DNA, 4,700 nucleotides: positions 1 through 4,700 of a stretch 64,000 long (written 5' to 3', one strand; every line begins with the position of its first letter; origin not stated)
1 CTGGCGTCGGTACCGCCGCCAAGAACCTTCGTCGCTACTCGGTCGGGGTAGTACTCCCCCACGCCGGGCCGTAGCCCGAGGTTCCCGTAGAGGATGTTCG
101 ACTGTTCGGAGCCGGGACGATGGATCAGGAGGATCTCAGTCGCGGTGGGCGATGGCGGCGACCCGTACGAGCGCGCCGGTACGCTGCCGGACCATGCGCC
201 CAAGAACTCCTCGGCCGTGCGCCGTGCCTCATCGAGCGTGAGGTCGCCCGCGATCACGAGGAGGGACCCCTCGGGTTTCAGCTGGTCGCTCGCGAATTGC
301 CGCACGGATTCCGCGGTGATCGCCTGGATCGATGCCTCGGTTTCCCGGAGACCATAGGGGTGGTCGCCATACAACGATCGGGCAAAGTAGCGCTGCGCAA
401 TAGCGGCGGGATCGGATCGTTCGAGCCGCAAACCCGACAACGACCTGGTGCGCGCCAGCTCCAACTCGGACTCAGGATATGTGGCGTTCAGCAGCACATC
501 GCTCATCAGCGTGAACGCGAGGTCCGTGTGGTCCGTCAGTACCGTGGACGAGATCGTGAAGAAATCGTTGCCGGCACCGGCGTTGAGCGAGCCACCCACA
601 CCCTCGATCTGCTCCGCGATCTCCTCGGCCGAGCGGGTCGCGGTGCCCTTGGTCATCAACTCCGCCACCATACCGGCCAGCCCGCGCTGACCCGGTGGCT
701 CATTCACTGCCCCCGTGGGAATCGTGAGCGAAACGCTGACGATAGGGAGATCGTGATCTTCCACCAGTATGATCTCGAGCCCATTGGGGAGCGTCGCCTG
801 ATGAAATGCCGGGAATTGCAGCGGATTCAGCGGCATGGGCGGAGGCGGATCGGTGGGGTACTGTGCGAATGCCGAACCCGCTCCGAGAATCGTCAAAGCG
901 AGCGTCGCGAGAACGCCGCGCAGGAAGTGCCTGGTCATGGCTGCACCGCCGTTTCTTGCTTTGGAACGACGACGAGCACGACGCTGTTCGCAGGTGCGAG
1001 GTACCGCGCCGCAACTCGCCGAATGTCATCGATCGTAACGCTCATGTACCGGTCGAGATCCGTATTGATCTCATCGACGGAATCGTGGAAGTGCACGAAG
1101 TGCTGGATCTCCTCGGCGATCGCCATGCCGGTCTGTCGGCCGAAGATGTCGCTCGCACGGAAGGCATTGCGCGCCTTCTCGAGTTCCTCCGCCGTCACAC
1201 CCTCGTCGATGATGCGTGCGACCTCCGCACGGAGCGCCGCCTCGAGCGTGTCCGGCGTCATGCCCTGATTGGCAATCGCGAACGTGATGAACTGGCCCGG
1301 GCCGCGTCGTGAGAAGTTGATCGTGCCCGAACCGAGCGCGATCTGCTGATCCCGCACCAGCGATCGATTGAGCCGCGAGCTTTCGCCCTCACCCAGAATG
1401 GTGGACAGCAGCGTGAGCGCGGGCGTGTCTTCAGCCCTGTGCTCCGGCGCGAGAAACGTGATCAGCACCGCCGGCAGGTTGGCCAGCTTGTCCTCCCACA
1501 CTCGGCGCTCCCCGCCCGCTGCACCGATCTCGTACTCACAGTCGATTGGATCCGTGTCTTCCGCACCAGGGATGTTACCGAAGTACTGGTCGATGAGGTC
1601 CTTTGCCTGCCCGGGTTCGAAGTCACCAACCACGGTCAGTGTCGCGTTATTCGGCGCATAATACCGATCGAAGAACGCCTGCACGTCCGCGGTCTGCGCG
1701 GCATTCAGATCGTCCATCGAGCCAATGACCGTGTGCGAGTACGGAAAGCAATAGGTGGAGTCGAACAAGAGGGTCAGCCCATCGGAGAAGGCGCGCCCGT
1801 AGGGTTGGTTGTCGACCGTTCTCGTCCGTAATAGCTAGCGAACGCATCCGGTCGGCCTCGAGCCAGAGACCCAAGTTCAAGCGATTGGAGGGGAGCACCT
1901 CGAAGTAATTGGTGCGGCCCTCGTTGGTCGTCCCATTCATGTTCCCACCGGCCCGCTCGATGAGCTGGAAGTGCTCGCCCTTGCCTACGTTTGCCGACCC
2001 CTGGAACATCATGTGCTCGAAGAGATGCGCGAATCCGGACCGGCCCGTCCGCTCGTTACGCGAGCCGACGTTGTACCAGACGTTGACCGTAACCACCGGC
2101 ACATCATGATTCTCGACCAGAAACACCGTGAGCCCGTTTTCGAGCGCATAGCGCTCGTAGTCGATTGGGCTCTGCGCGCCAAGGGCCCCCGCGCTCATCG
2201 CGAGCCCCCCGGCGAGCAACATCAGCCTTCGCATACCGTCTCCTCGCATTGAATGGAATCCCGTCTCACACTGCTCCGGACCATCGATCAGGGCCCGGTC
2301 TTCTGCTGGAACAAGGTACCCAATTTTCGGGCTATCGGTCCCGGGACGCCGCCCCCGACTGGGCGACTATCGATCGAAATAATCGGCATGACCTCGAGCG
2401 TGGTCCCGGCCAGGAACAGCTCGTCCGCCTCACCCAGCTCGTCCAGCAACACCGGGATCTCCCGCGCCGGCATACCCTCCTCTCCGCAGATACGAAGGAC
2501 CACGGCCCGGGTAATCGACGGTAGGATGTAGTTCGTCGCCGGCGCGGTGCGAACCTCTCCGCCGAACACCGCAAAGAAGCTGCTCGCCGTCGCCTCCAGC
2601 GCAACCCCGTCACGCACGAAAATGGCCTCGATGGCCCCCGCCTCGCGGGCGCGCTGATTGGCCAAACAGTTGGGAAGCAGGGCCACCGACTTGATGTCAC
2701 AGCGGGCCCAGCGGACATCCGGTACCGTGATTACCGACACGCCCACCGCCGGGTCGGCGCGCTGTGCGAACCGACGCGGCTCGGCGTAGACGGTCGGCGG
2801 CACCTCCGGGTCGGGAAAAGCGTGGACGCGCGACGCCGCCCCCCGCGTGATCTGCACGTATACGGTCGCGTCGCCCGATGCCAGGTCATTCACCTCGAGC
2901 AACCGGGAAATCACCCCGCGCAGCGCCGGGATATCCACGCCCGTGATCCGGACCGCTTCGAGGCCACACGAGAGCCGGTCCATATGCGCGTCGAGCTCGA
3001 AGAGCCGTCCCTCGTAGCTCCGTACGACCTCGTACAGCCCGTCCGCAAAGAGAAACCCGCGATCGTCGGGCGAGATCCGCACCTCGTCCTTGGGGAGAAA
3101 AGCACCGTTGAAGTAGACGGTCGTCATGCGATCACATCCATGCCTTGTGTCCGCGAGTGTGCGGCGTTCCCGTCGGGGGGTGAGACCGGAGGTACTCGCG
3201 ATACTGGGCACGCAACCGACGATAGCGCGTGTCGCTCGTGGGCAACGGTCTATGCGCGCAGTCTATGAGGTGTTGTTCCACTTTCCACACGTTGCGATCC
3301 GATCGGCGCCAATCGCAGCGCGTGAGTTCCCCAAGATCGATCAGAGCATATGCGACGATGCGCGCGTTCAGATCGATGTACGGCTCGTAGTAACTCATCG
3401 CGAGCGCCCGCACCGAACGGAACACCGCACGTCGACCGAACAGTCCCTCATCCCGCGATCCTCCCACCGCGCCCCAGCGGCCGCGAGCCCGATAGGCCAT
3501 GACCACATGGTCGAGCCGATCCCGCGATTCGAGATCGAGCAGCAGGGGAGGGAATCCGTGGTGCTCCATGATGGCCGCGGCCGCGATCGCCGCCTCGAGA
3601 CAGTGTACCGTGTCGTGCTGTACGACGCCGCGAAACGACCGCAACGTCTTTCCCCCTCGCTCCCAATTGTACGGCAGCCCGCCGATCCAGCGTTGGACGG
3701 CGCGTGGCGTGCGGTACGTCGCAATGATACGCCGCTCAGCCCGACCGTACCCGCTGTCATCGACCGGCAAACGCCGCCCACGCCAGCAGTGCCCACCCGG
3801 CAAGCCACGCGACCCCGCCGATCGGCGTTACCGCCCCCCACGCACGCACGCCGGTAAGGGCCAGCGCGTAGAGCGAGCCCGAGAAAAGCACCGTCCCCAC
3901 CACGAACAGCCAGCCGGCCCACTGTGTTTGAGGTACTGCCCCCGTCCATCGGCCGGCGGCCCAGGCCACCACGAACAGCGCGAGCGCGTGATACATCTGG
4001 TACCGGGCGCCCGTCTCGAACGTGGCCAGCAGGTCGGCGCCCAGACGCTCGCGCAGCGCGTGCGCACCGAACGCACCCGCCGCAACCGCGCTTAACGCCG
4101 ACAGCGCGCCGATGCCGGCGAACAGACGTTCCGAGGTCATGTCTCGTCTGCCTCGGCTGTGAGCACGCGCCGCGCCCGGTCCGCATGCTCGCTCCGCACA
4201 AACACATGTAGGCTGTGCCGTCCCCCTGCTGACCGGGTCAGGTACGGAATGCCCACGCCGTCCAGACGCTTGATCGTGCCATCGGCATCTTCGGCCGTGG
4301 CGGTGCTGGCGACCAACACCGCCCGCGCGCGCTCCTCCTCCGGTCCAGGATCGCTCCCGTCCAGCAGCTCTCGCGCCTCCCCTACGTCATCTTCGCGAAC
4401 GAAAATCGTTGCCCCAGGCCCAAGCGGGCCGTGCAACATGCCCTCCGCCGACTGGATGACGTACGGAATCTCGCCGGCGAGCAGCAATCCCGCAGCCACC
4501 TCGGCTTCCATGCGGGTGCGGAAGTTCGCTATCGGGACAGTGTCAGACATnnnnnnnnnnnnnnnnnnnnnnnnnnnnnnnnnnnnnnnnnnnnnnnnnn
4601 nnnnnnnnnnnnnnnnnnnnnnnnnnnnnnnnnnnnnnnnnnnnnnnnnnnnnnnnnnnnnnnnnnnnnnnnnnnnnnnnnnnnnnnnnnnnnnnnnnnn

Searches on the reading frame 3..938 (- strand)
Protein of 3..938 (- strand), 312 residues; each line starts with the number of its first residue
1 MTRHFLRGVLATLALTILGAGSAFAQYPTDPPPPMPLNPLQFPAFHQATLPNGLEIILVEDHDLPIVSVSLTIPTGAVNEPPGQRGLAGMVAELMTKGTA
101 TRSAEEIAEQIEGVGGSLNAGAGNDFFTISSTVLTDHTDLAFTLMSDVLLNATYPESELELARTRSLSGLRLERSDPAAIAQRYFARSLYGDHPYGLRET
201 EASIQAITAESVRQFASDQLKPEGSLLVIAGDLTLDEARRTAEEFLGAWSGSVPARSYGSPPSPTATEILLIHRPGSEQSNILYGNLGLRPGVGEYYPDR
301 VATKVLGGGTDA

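Call 77: search_protein_families(library=pfam, proteins=[window:3-938:-], max_evalue=0.001)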
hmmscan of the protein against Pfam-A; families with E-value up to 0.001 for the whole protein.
window:3-938:- (312 aa): 2 families
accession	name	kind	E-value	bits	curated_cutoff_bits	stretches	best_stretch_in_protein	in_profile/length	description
PF00675.25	Peptidase_M16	-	6.7e-16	58.9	22.3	1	57-164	3-110/149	Insulinase (Peptidase family M16)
PF05193.26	Peptidase_M16_C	-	2.2e-13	50.9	23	1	207-309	2-107/181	Peptidase M16 inactive domain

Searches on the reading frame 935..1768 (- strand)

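Call 77: search_protein_families(library=pfam, proteins=[window:935-1768:-], max_evalue=0.001)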
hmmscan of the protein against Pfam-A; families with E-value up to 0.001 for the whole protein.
window:935-1768:- (277 aa): 1 family
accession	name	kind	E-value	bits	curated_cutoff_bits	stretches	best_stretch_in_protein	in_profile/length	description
PF05193.26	Peptidase_M16_C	-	1.3e-34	120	23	1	27-202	5-180/181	Peptidase M16 inactive domain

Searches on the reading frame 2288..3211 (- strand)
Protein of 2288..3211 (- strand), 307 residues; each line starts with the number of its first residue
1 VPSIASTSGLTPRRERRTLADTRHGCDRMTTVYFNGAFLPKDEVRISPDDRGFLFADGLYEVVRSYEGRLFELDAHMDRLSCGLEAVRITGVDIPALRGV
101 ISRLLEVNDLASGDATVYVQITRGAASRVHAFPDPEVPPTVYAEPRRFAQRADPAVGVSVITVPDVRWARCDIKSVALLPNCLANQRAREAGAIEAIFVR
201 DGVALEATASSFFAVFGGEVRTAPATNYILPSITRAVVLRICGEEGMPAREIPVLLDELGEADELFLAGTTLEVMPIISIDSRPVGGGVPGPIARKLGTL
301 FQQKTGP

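Call 77: search_protein_families(library=pfam, proteins=[window:2288-3211:-], max_evalue=0.001)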
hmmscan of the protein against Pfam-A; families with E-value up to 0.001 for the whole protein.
window:2288-3211:- (307 aa): 1 family
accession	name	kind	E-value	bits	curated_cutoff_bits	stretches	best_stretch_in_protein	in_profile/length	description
PF01063.24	Aminotran_4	-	4.4e-42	144.9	28.5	1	58-280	1-223/223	Amino-transferase class IV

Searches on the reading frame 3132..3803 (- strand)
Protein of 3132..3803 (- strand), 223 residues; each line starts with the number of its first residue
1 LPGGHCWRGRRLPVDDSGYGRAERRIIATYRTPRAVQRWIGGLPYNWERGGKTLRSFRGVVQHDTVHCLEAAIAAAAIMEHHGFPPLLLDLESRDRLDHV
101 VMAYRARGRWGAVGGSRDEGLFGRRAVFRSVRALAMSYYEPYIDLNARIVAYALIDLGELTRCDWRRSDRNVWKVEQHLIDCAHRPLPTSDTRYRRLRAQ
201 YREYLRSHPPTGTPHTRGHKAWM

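Call 77: search_protein_families(library=pfam, proteins=[window:3132-3803:-], max_evalue=0.001)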
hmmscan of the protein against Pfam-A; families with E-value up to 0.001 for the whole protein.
window:3132-3803:- (223 aa): 1 family
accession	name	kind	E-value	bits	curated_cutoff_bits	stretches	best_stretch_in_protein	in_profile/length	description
PF14822.12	Vasohibin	-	9.1e-06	25.6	24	1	66-146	110-194/245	Vasohibin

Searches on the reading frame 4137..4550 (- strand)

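Call 48: search_protein_families(library=pfam, proteins=[window:4137-4550:-], max_evalue=0.001)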
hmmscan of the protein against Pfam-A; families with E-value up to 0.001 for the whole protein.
window:4137-4550:- (137 aa): 1 family
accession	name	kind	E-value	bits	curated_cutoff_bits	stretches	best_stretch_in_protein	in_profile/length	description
PF09413.15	DUF2007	-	3.8e-08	33.8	25.7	1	13-63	10-62/66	Putative prokaryotic signal transducing protein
